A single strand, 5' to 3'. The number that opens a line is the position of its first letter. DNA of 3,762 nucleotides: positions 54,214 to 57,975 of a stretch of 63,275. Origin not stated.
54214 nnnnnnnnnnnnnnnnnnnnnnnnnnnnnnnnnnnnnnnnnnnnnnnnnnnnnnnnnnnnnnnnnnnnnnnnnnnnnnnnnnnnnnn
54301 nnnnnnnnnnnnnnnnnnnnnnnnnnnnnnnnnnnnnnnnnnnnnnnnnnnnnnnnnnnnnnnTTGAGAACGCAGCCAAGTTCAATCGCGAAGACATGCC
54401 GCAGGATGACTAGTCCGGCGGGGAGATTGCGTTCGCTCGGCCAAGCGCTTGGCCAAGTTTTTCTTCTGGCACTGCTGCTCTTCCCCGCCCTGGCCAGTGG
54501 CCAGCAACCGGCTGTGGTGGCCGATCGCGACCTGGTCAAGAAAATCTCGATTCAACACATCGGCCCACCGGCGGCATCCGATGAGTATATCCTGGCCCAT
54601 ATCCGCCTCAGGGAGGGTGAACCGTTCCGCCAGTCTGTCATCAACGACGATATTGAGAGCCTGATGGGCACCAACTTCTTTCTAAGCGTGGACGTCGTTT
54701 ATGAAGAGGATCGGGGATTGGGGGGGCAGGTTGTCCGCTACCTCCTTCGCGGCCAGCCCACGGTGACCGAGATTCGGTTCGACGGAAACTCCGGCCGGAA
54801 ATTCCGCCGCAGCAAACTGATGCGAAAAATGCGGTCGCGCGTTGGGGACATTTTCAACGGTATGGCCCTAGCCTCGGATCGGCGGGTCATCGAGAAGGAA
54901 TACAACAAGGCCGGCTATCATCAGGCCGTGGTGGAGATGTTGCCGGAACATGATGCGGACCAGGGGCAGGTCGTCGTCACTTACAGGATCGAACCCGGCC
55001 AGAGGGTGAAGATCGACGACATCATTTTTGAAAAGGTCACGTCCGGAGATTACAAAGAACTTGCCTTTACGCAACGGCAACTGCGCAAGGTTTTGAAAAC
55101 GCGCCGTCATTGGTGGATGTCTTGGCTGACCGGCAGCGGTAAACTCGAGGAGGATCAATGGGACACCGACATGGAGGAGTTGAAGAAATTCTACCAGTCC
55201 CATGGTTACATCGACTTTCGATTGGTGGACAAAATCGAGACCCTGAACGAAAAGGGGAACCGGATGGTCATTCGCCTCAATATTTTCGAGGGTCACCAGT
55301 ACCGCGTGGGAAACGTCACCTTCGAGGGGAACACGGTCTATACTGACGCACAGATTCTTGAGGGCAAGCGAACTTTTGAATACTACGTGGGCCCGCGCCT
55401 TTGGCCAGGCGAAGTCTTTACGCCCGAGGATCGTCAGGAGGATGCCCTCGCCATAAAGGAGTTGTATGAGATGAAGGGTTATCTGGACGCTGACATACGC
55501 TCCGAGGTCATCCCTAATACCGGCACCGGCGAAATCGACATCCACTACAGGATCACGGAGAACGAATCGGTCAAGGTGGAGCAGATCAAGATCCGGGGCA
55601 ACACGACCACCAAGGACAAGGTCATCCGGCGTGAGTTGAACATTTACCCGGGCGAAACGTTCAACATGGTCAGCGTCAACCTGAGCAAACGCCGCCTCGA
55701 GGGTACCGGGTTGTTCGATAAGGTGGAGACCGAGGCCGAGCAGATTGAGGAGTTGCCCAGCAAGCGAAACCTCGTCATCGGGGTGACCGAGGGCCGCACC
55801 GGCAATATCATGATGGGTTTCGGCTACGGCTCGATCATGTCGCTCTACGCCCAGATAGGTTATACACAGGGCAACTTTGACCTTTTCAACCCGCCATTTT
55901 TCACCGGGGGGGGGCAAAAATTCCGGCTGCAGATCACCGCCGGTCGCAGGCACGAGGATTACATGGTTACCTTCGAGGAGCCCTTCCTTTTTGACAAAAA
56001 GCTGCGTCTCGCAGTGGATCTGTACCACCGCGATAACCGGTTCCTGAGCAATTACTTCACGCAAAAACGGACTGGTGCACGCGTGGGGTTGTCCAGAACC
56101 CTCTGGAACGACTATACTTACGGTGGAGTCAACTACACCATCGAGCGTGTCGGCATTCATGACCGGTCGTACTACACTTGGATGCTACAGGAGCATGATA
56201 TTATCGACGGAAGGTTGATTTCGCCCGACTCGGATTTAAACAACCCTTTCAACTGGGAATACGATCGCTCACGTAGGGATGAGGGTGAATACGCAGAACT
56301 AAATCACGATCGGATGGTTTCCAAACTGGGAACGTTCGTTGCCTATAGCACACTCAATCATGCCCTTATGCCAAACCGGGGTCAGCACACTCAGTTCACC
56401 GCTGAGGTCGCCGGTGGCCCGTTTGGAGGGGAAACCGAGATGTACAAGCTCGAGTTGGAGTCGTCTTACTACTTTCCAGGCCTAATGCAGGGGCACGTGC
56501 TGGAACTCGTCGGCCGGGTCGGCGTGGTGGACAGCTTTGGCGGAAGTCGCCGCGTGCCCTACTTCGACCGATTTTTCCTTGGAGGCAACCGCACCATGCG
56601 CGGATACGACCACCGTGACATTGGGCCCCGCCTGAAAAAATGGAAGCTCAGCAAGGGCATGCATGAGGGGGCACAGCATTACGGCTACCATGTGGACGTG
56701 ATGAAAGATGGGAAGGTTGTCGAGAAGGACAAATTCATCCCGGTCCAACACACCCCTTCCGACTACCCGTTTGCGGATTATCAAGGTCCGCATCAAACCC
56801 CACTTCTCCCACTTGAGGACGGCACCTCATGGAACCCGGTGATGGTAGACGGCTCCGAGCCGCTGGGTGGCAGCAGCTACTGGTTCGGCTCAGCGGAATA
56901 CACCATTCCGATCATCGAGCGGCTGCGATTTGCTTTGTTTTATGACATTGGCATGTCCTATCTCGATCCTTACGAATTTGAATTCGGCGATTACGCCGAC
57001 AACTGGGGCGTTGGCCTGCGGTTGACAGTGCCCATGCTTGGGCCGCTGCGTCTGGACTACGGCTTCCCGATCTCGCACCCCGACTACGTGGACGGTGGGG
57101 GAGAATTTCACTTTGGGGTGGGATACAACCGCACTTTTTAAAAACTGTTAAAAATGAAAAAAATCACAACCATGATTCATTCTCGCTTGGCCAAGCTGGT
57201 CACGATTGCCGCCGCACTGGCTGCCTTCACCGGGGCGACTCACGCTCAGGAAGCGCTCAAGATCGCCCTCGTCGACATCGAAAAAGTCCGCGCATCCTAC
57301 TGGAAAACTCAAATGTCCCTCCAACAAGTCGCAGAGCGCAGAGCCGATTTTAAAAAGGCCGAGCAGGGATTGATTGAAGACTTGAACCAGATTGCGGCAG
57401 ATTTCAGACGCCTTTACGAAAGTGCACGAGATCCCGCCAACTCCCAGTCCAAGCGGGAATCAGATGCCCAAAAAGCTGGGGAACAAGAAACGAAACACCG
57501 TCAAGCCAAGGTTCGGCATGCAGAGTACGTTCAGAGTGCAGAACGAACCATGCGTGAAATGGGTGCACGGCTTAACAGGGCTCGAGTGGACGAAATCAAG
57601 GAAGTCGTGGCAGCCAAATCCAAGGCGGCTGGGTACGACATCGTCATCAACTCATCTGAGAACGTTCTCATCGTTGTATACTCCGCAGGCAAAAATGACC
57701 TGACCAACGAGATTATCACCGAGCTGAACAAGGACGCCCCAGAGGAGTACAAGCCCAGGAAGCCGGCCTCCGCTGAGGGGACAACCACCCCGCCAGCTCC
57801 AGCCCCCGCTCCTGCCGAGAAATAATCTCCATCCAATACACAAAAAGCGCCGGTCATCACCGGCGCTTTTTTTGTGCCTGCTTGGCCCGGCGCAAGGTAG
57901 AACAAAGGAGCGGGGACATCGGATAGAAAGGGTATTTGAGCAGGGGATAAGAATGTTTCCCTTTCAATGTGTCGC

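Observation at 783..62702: Highly iterated palindrome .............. (HIP-like) saturating the window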

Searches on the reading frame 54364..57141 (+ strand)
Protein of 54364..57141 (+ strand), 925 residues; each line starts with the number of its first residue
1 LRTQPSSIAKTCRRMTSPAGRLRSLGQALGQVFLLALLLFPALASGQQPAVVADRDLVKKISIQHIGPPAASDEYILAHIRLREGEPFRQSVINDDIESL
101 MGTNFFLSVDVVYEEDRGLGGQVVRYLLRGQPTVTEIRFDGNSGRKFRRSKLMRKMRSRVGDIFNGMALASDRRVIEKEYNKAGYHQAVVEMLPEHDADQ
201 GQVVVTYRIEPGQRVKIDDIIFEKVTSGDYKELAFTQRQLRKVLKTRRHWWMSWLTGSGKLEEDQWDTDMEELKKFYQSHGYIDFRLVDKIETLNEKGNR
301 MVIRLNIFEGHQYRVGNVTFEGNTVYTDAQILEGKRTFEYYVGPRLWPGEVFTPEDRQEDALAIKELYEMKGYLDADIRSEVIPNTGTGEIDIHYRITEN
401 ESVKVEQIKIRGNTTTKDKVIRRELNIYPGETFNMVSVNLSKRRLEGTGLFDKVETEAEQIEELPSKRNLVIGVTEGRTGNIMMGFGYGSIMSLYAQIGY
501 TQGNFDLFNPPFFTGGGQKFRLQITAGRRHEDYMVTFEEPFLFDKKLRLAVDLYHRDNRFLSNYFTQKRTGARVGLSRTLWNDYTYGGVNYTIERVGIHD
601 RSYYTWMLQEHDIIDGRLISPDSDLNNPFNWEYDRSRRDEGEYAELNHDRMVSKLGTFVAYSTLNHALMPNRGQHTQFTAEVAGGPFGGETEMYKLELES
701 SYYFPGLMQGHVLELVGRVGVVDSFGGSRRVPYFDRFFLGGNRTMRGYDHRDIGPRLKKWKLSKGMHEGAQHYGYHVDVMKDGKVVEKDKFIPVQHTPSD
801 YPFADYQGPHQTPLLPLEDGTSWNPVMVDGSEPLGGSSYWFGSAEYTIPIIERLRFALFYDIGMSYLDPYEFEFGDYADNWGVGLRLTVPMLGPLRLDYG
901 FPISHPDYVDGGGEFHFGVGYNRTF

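Call 10: search_protein_families(library=pfam, proteins=[window:54364-57141:+])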
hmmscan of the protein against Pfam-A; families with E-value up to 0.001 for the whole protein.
window:54364-57141:+ (925 aa): 3 families
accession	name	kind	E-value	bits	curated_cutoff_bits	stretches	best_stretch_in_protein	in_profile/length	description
PF01103.29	Omp85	-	4.8e-55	187.8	24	1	513-921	2-323/325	Omp85 superfamily domain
PF07244.20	POTRA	-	1.6e-50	170.1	21.3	4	403-477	1-79/79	Surface antigen variable number repeat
PF08478.15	POTRA_1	-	0.0003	21.5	23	0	404-446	2-44/69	POTRA domain, FtsQ-type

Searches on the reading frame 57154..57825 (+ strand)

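Call 10: search_protein_families(library=pfam, proteins=[window:57154-57825:+])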
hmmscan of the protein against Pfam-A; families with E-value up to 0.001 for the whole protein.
window:57154-57825:+ (223 aa): 1 family
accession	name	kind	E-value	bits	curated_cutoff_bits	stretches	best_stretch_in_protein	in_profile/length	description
PF03938.19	OmpH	-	5.4e-12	46.5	32.4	1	36-191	1-141/141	Outer membrane protein (OmpH-like)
